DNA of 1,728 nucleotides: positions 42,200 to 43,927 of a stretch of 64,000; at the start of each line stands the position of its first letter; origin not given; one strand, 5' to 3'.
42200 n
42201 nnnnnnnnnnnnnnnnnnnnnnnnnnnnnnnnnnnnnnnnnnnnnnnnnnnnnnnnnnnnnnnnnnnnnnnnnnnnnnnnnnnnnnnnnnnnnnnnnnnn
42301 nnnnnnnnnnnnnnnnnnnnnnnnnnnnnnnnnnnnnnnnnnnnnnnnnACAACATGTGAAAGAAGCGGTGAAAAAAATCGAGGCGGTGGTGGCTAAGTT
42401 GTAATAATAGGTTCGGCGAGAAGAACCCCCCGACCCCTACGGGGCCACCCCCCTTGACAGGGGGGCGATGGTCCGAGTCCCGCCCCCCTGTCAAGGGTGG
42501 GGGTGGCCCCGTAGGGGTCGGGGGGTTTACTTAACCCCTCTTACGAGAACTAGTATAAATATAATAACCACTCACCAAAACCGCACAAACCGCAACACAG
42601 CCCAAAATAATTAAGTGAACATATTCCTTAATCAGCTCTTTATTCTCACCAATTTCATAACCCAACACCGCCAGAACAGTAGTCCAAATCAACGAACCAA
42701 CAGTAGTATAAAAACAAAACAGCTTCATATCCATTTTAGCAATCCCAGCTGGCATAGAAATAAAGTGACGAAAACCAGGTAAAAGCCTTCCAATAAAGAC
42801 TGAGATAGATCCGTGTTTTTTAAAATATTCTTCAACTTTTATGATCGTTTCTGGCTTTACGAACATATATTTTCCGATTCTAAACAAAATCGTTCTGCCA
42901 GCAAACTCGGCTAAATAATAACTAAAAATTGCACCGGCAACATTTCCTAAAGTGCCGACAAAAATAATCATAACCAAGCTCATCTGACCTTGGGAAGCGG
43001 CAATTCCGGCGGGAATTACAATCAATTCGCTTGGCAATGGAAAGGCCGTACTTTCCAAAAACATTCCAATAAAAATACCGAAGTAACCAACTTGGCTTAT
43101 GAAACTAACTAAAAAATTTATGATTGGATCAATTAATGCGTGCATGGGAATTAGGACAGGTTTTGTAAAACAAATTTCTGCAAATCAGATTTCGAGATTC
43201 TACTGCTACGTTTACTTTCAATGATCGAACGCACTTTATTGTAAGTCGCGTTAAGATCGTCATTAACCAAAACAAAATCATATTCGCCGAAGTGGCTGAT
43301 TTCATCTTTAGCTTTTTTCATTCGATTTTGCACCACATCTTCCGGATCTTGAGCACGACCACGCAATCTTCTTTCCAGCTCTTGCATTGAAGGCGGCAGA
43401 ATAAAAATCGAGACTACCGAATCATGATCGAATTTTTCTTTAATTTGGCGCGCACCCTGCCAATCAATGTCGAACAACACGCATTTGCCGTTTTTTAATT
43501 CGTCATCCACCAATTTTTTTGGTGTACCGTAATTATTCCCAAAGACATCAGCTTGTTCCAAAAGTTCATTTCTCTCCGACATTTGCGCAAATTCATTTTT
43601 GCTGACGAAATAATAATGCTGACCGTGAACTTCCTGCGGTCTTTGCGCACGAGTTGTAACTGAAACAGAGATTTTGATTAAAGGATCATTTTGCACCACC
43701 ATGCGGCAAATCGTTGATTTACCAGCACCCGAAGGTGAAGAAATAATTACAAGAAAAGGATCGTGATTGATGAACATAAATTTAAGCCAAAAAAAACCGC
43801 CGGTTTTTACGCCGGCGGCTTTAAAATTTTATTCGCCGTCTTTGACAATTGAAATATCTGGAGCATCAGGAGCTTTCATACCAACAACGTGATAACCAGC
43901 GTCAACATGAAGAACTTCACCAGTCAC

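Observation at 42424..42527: Extremely GC-rich nested palindromic element in an AT-rich genome: two copies at convergent gene ends, with co-varying arms and G-run tracts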

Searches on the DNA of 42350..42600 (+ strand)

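Call 52: search_rna_families(source=window, start=42350, end=42600, threshold=evalue, max_evalue=10)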
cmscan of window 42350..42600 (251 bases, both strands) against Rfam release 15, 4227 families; matches with E-value up to 10: 24.
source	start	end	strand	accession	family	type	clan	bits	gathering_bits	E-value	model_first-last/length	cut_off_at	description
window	42430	42521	+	RF04096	mir-4433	Gene; miRNA;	-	38.1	77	2.1e-06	1-83/83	no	mir-4433 microRNA precursor family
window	42423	42528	-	RF04096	mir-4433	Gene; miRNA;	-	38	77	2.3e-06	1-83/83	no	mir-4433 microRNA precursor family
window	42432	42518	-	RF04341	Plastid-psbJ-5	Cis-reg;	CL00152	33.1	53.1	6.6e-05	1-59/59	no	Plastid-psbJ-5 3UTR RNA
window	42443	42508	+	RF03900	mir-9242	Gene; miRNA;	-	30.9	62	0.00086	1-66/66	no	mir-9242 microRNA precursor family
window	42431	42520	-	RF00874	mir-BART12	Gene; miRNA;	-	29.6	70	0.00029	1-84/84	no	mir-BART12 microRNA precursor family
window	42422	42529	+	RF03968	mir-8934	Gene; miRNA;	-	26.3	100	0.039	1-88/88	no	mir-8934 microRNA precursor family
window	42424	42596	+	RF01089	PK-repBA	Cis-reg;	-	25.1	45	0.001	1-124/124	no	Pseudoknot of the regulatory region of the repBA gene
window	42424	42540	-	RF02814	Sso133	Gene; sRNA;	-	23.2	44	0.016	1-73/73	no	Sulfolobus sRNA133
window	42436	42513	+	RF00957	mir-663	Gene; miRNA;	-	20.3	75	0.38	1-90/90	no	mir-663 microRNA precursor family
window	42451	42497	-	RF02963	DUF3800-IV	Gene; sRNA;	-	20.3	60.7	0.46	1-91/91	no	DUF3800-IV RNA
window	42444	42508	+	RF03395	mir-718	Gene; miRNA;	-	20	55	1.1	1-66/66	no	mir-718 microRNA precursor family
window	42430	42521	+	RF03437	mir-2392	Gene; miRNA;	-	19.4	90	0.31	1-84/84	no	mir-2392 microRNA precursor family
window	42446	42505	-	RF00863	mir-BART17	Gene; miRNA;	-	18.3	70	0.43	1-81/81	no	mir-BART17 microRNA precursor family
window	42444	42501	-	RF02953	DUF1874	Cis-reg;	-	18.2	42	0.36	1-93/93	no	DUF1874 RNA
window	42384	42518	+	RF01757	sbcD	Gene; sRNA;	-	15.8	40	0.46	1-155/155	no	sbcD RNA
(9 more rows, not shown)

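Call 62: build_rna_model(alignment_id=A2)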
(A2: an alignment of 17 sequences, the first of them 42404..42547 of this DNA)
Model R1 built from alignment A2 (17 sequences, 151 columns); structure: RNAalifold consensus.
model positions 140; base pairs 42; branch points 0; effective number of sequences 1.19; information 0.59 bits per position. Calibrated on 0.2 Mb of random sequence (short: E-values are rough).
structure used (alignment columns):
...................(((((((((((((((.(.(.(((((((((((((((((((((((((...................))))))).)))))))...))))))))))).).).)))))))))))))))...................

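Call 63: search_with_rna_model(model_id=R1, source=window, filters=off, max_evalue=10)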
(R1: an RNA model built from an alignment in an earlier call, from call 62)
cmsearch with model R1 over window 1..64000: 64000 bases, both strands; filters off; matches with E-value up to 10: 37.
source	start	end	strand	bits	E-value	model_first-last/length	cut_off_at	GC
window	42404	42547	+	132.3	4e-44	1-140/140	no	0.67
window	52499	52646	+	123.8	4.1e-41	1-140/140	no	0.66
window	42404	42547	-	120.8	4.8e-40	1-140/140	no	0.67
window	52499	52646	-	120.2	7.6e-40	1-140/140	no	0.66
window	3022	3157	-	54.9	1e-16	1-140/140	no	0.44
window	3022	3157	+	48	2.9e-14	1-140/140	no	0.44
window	57836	57945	+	30.8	3.6e-08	1-140/140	no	0.37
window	57830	57952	-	28.3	2.9e-07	1-140/140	no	0.37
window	21616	21722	-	22.8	2.6e-05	1-140/140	no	0.36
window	21618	21722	+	22.7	2.7e-05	1-140/140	no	0.36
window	43774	43841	-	18.1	0.0011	1-140/140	no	0.4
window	43774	43841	+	16.4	0.0045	1-140/140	no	0.4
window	15861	15929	-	16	0.0066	1-140/140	no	0.35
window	8694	8761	+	15.6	0.0088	1-140/140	no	0.38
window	8691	8764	-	13.7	0.042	1-140/140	no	0.38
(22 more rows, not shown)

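Call 66: search_with_rna_model(model_id=R1, sources=[window, L121, L123, L125, L127, L129, L130, L131, L132, L133, L134, L135, L136, L137, L138, L139, L140, L141, L142, L143, L144, L145, L146, L147, L148, L149, L150, L151, L153, L155, L156, L157, L158, L159, L160, L161, L162, L163, L164, L165, L167, L168, L169, L170, L171, L172, L173, L174, L119, L030, L108, L118], max_evalue=0.000001, make_alignment=true)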
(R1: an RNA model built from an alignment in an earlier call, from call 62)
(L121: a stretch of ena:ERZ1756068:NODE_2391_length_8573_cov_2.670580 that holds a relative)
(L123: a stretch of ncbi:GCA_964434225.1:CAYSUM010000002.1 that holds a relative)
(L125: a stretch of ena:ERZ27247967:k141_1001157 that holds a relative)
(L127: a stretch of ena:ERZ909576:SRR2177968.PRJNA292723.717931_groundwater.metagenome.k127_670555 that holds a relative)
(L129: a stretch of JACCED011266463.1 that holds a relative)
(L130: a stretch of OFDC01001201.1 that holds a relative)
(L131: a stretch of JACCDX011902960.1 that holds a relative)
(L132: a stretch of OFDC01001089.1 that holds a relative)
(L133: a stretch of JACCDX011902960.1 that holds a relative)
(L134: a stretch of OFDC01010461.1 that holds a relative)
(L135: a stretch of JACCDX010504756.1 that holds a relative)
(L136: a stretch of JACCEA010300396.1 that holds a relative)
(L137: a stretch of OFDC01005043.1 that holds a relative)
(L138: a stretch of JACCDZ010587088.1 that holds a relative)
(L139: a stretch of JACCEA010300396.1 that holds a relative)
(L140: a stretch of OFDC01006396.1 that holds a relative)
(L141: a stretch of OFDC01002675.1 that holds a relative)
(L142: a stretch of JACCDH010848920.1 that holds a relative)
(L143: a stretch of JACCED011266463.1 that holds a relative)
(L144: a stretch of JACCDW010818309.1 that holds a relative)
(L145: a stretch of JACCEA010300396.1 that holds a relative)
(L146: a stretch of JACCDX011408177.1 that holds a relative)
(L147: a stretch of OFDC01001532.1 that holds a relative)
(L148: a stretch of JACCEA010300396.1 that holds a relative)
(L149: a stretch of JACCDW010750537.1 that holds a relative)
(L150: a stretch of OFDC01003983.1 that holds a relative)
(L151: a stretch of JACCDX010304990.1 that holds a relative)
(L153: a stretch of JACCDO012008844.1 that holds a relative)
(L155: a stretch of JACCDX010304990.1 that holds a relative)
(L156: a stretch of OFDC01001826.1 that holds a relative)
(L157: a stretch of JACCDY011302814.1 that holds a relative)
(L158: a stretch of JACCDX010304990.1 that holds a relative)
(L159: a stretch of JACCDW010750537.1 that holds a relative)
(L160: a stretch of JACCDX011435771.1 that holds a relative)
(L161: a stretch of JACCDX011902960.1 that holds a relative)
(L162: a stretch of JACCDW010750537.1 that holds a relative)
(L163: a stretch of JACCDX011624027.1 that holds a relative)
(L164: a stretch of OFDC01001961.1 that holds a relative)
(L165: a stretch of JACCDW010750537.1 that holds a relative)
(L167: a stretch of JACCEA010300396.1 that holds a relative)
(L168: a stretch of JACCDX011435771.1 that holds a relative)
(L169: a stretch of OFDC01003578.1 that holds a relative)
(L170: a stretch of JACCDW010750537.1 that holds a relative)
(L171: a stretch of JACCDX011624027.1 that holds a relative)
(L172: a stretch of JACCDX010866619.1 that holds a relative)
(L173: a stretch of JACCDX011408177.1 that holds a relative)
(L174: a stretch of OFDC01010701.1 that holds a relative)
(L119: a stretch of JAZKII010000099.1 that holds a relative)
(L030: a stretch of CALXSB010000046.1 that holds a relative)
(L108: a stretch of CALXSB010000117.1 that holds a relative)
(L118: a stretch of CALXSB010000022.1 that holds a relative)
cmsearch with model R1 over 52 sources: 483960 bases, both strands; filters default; matches with E-value up to 0.000001: 112.
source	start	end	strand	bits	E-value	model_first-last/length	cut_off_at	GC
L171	194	333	+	149.4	2.5e-49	1-140/140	no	0.59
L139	464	603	+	149.1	3.3e-49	1-140/140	no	0.62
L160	3810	3948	+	147.9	8.8e-49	1-140/140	no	0.65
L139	464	603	-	144.6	1.3e-47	1-140/140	no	0.62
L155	10163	10301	-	143.2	4e-47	1-140/140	no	0.6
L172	1764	1902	+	143.1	4.4e-47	1-140/140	no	0.59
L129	5562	5701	-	140.8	2.9e-46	1-140/140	no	0.6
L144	4705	4845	+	140.8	2.9e-46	1-140/140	no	0.57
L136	7412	7551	+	139.8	6.3e-46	1-140/140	no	0.61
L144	4705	4846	-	139.4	8.9e-46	1-140/140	no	0.56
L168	211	349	-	139.1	1.1e-45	1-140/140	no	0.63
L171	194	333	-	138.4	2e-45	1-140/140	no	0.59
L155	10163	10301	+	138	2.8e-45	1-140/140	no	0.6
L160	3810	3948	-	136.8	7.1e-45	1-140/140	no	0.65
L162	1736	1877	+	136.4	9.9e-45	1-140/140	no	0.61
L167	3428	3566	-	136.1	1.4e-44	1-140/140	no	0.63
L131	173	314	-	136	1.5e-44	1-140/140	no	0.65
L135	1327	1466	-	135.4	2.4e-44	1-140/140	no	0.64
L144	9239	9375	-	135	3.1e-44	1-140/140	no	0.62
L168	211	349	+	134.9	3.6e-44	1-140/140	no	0.63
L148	3525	3663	+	133.6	9.9e-44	1-140/140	no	0.64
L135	1327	1466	+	133.5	1.1e-43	1-140/140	no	0.64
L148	3525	3663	-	132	3.8e-43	1-140/140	no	0.64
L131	173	314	+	131.6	5.2e-43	1-140/140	no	0.65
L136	7412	7551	-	131.3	6.4e-43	1-140/140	no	0.61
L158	522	658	+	131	8.5e-43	1-140/140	no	0.61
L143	2370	2506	+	130.2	1.6e-42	1-140/140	no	0.6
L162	1736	1877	-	130.2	1.7e-42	1-140/140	no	0.61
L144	14091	14233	-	129.3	3.3e-42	1-140/140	no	0.62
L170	2538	2679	+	129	4.4e-42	1-140/140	no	0.61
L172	1764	1902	-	128.8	5.3e-42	1-140/140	no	0.59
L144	14091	14233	+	128.7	5.4e-42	1-140/140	no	0.62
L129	5562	5701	+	127.5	1.5e-41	1-140/140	no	0.6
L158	522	658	-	126.9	2.4e-41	1-140/140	no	0.61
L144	9239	9375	+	126.7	2.9e-41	1-140/140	no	0.62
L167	3428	3566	+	126.1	4.8e-41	1-140/140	no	0.63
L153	9352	9469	-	125.7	6.2e-41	21-140/140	5'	0.71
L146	2336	2471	+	121.4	2.1e-39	1-140/140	no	0.6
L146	2336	2471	-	121.4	2.2e-39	1-140/140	no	0.6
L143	2370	2506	-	121.1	2.7e-39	1-140/140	no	0.6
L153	9352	9469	+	120.6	4e-39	1-120/140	3'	0.71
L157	8323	8461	-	120.5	4.6e-39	1-140/140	no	0.57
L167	950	1088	-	120.5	4.6e-39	1-140/140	no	0.57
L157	8323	8461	+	119.4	1.1e-38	1-140/140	no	0.57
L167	950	1088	+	119.4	1.1e-38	1-140/140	no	0.57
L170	2538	2679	-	118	3.4e-38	1-140/140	no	0.61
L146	5469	5607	+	113.6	1.2e-36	1-140/140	no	0.59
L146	5469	5607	-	108.6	7.2e-35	1-140/140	no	0.59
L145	2121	2244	-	107.1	2.5e-34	1-140/140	no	0.61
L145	2121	2244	+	105.5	8.9e-34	1-140/140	no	0.61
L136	1031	1166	+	102.6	9.6e-33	1-140/140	no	0.6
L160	1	102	+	102.2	1.4e-32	39-140/140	5'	0.64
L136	1031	1165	-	98.7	2.4e-31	1-140/140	no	0.6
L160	1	102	-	97.9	4.5e-31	1-102/140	3'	0.64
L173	1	101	+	96.9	1.1e-30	40-140/140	5'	0.62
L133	489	631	-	95.5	3.3e-30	1-140/140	no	0.6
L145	7603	7742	-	95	4.7e-30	1-140/140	no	0.58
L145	7603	7742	+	95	4.9e-30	1-140/140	no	0.58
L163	4033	4134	+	94.1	9.8e-30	1-101/140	3'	0.61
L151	1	99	+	93.3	2e-29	40-140/140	5'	0.7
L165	10629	10732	-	92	5.8e-29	39-140/140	5'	0.64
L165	10629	10732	+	91.8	6.6e-29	1-102/140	3'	0.64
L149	1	102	-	90.9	1.4e-28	1-100/140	3'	0.65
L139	4311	4402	+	90.8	1.5e-28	1-93/140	3'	0.64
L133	489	631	+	90.3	2.3e-28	1-140/140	no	0.6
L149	1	102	+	89.8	3.2e-28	41-140/140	5'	0.65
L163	4033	4134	-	89.6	3.9e-28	40-140/140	5'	0.61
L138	2378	2529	-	89.4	4.8e-28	1-140/140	no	0.64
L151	1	99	-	87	3.2e-27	1-101/140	3'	0.7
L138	2378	2529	+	85.6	1e-26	1-140/140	no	0.64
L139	4311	4402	-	83.3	7.1e-26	48-140/140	5'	0.64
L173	1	101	-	83.2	7.7e-26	1-101/140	3'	0.62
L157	10801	10896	+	80.8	5.3e-25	1-96/140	3'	0.68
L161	7006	7146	-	80.7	5.5e-25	1-140/140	no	0.56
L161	7006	7146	+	79.7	1.3e-24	1-140/140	no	0.56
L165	3810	3967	+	79.6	1.4e-24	1-140/140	no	0.61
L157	10801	10896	-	74.1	1.3e-22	45-140/140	5'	0.68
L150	1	88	+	72.8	3.7e-22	52-140/140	5'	0.58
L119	4793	4931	+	69.1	7.4e-21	1-140/140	no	0.5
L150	1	88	-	69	7.7e-21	1-89/140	3'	0.58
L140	1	85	+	68.6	1.1e-20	55-140/140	5'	0.62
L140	1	85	-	67.5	2.7e-20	1-86/140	3'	0.62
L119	4793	4931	-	67.2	3.4e-20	1-140/140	no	0.5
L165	3811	3948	-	64.6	3e-19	1-140/140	no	0.63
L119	1704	1823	-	62.5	1.6e-18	1-140/140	no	0.5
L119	1704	1823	+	61.7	3.1e-18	1-140/140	no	0.5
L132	7936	8027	-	59.7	1.6e-17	55-140/140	5'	0.61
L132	7936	8027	+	59.4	2e-17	1-86/140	3'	0.61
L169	6130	6204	-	57.6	8.9e-17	66-140/140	5'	0.64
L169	6130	6204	+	55.3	5.7e-16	1-75/140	3'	0.64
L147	12014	12078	-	52.9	4.2e-15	76-140/140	5'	0.68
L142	1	64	+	51.7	1.1e-14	77-140/140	5'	0.59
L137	4582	4666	-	51.2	1.6e-14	58-140/140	5'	0.67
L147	12014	12078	+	50.8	2.3e-14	1-65/140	3'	0.68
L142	1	64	-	50.4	3e-14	1-64/140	3'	0.59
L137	4582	4666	+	48.5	1.5e-13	1-84/140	3'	0.67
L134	2517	2609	+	46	1.1e-12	1-93/140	3'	0.59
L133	4721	4807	-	45.9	1.3e-12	1-140/140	no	0.61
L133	4721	4810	+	45.7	1.5e-12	1-140/140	no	0.6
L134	2517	2609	-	45.6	1.6e-12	48-140/140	5'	0.59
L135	511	638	+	44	5.7e-12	1-140/140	no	0.58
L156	10463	10512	-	36.5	2.6e-09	91-140/140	5'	0.58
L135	511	638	-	35.4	6.4e-09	1-140/140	no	0.58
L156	10463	10512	+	35.1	8.1e-09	1-50/140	3'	0.58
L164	9914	9962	-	34.6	1.3e-08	92-140/140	5'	0.59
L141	1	50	-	33.4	3.3e-08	1-50/140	3'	0.64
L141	1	50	+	33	4.5e-08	91-140/140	5'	0.64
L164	9914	9962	+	31.8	1.2e-07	1-49/140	3'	0.59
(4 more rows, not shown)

Alignment A3: 112 matches aligned to the model, 213 columns, each read 5' to 3' on its own strand. Consensus structure (alignment columns), stored with it:
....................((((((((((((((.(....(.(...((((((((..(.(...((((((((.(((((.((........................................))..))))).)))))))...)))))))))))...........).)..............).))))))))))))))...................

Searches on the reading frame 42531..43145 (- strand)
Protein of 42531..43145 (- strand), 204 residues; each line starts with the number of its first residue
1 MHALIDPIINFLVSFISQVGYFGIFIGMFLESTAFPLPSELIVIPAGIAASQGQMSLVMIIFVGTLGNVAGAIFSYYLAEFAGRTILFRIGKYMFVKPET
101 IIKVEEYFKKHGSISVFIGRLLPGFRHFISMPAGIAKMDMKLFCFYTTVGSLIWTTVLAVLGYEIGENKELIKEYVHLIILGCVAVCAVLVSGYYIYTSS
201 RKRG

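Call 24: search_protein_families(library=pfam, proteins=[window:42531-43145:-])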
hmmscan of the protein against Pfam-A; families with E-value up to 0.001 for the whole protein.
window:42531-43145:- (204 aa): 1 family
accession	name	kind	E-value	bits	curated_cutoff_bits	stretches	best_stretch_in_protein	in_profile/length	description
PF09335.16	VTT_dom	-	2.9e-23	83.1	33.9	1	37-163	1-122/123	VTT domain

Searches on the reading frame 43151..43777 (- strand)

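Call 24: search_protein_families(library=pfam, proteins=[window:43151-43777:-])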
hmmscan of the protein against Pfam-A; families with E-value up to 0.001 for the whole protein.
window:43151-43777:- (208 aa): 2 families
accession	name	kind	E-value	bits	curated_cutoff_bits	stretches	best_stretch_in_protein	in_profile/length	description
PF00625.27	Guanylate_kin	-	1.3e-51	175.3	25.2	1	9-188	4-181/182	Guanylate kinase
PF13671.12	AAA_33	-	2.9e-05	24.8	27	1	15-158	7-138/143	AAA domain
